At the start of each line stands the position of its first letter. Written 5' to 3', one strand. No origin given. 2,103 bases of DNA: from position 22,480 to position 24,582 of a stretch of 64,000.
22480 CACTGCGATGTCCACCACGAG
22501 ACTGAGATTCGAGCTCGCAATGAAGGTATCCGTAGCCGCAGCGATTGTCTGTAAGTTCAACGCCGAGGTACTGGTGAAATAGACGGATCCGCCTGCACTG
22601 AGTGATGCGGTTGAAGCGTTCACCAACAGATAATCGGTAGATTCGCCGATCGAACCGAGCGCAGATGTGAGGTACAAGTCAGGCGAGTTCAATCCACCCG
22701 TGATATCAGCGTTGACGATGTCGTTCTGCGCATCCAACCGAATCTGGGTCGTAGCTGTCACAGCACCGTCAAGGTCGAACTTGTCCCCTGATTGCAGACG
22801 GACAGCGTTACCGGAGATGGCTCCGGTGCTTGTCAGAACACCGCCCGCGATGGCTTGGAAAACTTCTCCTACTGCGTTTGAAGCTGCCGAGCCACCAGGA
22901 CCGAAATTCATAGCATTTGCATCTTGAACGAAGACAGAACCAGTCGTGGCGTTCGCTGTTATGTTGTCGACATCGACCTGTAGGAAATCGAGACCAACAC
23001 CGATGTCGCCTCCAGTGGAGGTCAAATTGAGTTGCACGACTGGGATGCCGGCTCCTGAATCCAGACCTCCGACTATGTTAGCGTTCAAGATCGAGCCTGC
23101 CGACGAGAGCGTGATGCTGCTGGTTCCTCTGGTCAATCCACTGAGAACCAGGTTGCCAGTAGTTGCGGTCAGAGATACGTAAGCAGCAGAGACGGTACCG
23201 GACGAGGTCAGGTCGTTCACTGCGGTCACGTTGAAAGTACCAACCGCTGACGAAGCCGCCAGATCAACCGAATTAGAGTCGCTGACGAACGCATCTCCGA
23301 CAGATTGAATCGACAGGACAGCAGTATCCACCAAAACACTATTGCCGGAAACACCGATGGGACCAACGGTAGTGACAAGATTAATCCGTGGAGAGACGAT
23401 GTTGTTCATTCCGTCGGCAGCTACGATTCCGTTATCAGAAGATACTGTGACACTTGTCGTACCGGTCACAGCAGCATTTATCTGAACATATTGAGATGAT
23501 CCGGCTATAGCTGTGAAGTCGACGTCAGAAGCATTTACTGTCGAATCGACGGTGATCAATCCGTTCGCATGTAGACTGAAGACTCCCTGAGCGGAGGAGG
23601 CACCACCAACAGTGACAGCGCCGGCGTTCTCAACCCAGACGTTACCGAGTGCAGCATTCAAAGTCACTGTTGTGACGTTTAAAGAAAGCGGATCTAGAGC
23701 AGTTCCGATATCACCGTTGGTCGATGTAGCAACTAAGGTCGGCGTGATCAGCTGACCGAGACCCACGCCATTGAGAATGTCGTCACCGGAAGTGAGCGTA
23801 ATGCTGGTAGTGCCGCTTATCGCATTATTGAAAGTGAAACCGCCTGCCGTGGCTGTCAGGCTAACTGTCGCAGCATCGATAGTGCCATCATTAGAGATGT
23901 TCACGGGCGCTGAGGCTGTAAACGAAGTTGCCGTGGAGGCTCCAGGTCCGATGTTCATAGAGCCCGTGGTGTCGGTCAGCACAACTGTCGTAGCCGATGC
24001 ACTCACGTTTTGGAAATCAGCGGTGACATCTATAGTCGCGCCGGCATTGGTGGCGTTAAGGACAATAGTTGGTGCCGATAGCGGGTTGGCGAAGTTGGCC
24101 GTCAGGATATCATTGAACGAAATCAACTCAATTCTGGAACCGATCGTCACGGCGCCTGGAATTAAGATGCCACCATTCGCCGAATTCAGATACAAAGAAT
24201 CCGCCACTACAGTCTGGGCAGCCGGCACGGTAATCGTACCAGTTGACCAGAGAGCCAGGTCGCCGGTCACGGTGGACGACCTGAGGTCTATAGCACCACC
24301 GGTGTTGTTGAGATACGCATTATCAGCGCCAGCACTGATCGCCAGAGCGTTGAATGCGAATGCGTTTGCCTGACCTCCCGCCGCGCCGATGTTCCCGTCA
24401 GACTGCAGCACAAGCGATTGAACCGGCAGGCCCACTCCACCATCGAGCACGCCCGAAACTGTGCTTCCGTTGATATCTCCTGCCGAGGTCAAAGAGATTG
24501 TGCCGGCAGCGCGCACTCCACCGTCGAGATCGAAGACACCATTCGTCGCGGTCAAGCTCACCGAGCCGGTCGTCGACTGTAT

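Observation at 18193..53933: Three tandem giant paralogous secreted repeat proteins whose architecture fits no canonical giant-adhesin class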

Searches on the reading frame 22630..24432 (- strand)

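Call 9: search_protein_families(library=pfam, proteins=[window:22630-24432:-], max_evalue=10)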
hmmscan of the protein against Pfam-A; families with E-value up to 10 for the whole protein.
seq(601 aa): 2 families
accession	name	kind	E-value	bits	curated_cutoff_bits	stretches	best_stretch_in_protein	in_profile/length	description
PF02823.21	ATP-synt_DE_N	-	0.047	14.1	27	1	136-191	6-62/80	ATP synthase, Delta/Epsilon chain, beta-sandwich domain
PF22768.1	SPP1_Dit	-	8.3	7.1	25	1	293-346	10-62/97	Siphovirus-type tail component, C-terminal domain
